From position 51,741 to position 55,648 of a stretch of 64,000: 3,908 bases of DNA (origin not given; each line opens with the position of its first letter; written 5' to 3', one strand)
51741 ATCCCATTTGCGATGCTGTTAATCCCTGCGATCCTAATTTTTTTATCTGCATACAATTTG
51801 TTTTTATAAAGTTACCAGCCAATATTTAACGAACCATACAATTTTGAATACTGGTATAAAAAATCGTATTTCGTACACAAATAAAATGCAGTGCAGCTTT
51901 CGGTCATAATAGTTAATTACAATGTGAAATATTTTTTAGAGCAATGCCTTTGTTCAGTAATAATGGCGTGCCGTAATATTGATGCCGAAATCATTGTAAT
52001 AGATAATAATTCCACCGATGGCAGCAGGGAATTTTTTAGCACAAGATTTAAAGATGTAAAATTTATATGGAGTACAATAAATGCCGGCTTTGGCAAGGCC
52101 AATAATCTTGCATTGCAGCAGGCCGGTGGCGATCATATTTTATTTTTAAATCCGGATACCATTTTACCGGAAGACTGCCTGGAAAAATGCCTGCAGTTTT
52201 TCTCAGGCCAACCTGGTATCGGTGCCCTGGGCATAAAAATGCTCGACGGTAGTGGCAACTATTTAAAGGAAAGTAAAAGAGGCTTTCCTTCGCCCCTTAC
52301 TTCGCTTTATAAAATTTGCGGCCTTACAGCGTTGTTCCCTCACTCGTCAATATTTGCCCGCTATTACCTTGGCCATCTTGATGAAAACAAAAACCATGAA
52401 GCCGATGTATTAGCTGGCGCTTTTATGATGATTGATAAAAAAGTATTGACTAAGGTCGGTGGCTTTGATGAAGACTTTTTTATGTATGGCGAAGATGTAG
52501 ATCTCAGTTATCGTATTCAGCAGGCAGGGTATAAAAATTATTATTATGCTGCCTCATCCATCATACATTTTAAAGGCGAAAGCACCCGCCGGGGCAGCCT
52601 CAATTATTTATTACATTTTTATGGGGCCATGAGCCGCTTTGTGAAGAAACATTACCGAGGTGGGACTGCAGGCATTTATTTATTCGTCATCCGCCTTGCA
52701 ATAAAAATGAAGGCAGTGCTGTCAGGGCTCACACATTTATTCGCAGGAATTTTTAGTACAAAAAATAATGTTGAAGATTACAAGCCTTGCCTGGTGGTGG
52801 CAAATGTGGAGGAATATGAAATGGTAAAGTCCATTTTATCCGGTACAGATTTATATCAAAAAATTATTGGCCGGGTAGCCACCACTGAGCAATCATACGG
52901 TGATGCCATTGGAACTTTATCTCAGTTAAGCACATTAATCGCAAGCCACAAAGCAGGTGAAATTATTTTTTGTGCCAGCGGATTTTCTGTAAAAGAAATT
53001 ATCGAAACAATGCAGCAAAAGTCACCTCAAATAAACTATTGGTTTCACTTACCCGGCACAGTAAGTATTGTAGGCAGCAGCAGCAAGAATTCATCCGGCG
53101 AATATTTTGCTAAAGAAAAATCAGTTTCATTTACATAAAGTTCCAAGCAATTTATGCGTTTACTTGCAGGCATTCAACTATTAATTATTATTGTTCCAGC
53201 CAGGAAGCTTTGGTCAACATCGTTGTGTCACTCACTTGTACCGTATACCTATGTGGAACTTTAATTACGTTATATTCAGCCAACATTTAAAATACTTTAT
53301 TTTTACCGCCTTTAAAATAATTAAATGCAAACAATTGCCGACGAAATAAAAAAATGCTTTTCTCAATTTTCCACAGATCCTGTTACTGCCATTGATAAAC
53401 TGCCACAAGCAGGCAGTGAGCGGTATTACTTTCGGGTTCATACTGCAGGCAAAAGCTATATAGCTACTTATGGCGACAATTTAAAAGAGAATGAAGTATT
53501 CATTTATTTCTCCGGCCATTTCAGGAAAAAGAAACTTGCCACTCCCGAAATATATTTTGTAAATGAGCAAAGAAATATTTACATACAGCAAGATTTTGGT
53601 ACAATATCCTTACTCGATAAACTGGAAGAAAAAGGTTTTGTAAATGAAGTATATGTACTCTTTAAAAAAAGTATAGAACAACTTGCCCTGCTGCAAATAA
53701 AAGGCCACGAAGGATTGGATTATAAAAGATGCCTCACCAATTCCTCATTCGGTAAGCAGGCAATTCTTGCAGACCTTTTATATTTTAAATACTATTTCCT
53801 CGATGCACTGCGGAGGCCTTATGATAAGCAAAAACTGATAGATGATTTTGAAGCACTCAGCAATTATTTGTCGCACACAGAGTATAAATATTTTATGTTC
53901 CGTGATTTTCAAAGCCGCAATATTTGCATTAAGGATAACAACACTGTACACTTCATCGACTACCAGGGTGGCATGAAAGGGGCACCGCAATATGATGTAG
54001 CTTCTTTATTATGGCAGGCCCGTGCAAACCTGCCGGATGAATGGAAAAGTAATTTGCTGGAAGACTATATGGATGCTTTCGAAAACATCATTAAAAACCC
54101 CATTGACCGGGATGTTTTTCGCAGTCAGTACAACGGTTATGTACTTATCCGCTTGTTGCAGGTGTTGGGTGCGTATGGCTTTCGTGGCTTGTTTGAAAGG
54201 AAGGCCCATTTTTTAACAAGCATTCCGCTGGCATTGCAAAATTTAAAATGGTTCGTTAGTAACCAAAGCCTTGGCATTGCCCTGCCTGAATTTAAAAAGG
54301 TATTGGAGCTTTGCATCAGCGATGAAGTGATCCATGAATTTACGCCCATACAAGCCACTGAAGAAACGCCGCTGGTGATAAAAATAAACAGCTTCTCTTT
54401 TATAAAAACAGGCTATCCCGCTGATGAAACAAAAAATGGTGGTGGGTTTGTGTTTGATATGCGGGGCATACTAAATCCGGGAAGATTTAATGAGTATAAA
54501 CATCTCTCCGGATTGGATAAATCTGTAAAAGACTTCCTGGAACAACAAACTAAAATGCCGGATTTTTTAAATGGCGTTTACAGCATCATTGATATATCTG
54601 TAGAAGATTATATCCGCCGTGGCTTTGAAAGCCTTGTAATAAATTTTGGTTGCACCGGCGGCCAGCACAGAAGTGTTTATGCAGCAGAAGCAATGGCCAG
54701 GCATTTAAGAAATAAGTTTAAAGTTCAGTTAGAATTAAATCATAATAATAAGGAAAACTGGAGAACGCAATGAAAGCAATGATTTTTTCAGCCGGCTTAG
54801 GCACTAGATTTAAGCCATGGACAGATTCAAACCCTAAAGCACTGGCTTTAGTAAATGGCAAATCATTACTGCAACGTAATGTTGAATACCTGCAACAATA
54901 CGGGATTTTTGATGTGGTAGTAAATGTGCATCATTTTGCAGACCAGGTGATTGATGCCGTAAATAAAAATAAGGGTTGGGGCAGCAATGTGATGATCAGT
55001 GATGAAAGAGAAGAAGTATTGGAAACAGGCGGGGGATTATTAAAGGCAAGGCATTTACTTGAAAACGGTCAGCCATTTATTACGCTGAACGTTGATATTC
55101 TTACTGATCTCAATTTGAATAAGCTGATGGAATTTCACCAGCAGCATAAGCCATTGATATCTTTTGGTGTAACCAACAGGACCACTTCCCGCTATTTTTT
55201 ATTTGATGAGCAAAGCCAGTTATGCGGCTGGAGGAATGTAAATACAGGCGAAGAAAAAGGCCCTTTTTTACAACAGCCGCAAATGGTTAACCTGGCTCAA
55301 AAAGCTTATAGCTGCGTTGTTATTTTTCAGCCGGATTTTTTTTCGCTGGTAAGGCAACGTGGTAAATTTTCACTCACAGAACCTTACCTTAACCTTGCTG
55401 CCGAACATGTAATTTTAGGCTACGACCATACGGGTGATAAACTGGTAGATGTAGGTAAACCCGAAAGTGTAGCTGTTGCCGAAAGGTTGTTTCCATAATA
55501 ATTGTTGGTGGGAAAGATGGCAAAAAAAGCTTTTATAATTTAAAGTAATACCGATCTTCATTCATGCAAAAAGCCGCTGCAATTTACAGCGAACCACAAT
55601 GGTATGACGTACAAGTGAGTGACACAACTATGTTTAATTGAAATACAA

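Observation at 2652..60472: Dense 18-copy intergenic REP-like family with a covarying dyad and a hairpin, possibly an HUH-recognised element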

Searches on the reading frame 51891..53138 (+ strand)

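Call 25: search_protein_families(library=pfam, proteins=[window:51891-53138:+])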
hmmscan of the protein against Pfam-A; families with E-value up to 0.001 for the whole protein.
window:51891-53138:+ (415 aa): 6 families
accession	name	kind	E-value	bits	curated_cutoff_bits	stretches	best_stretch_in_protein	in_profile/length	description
PF00535.33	Glycos_transf_2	-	1.2e-23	84.4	23.3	1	4-187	1-165/168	Glycosyl transferase family 2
PF13641.12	Glyco_tranf_2_3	-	5.3e-19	69.6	27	1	3-231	3-216/230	Glycosyltransferase like family 2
PF13632.12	Glyco_trans_2_3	-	1.2e-13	51.8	27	1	82-258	1-143/198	Glycosyl transferase family group 2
PF10111.15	Glyco_tranf_2_2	-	3.5e-08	33.7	27.3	0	31-102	29-104/276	Glycosyltransferase like family 2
PF02709.20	Glyco_transf_7C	-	8.3e-06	25.8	23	1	170-221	15-67/78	N-terminal domain of galactosyltransferase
PF13712.12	Glyco_tranf_2_5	-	3.5e-05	24.1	27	1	69-217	43-178/210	Glycosyltransferase like family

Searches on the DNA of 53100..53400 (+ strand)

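Call 53: search_dna_similar(query=window:53179-53290:+, collection=plasmids, mode=distant, max_evalue=0.01)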
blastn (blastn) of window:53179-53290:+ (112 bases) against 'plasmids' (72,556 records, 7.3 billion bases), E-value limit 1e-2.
No match.

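Call 54: search_rna_families(source=window, start=53100, end=53400, threshold=evalue, max_evalue=10)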
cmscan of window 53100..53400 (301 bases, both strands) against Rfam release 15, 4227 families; matches with E-value up to 10: 3.
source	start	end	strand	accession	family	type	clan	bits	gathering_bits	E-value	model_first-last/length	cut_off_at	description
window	53296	53376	+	RF01873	PISRT1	Gene; lncRNA;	-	17.1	70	7.2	1-107/107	no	Polled intersex syndrome regulated transcript 1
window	53274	53343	-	RF00810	mir-85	Gene; miRNA;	-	16.2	68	1.9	1-82/82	no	mir-85 microRNA precursor family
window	53189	53323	-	RF00421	SNORA32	Gene; snRNA; snoRNA; HACA-box;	-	15.1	60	8.6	1-121/121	no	Small nucleolar RNA SNORA32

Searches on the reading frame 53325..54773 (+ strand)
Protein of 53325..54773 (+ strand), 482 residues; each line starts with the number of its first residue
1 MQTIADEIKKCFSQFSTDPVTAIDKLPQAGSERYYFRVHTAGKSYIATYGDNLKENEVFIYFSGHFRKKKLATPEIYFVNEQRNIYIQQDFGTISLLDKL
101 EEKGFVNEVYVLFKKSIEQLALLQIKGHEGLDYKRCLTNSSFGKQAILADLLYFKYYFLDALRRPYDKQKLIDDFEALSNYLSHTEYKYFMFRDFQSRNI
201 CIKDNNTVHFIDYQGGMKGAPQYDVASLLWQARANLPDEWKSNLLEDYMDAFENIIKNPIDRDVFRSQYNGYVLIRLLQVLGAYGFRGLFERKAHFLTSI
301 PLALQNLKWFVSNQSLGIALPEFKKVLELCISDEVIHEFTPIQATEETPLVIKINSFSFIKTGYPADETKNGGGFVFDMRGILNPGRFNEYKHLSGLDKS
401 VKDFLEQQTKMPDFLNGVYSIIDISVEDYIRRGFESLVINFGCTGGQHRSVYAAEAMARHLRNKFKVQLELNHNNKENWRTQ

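Call 25: search_protein_families(library=pfam, proteins=[window:53325-54773:+])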
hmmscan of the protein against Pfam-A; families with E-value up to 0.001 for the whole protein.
window:53325-54773:+ (482 aa): 2 families
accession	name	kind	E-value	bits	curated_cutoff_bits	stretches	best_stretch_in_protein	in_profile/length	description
PF22740.1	PapZ_C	-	1.1e-29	103.5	27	1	351-474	2-118/121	RapZ C-terminal domain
PF01636.29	APH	-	1.4e-06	28.7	23.2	1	143-248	116-229/239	Phosphotransferase enzyme family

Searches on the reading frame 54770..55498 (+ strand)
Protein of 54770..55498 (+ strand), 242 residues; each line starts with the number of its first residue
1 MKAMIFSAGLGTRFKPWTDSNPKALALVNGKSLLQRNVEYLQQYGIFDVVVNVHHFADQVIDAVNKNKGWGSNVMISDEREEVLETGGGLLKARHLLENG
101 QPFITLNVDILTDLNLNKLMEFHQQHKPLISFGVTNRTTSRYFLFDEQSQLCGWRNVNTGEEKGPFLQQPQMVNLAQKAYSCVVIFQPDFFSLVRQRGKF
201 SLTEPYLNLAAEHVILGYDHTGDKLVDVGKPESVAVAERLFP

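Call 26: search_protein_families(library=pfam, proteins=[window:54770-55498:+])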
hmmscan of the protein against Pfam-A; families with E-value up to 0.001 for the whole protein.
window:54770-55498:+ (242 aa): 2 families
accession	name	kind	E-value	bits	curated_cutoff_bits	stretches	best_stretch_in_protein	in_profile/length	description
PF00483.29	NTP_transferase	-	5.7e-13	49.5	21.2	1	2-139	1-142/245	Nucleotidyl transferase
PF12804.13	NTP_transf_3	-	1.1e-07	32.6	27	1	3-129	1-117/160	MobA-like NTP transferase domain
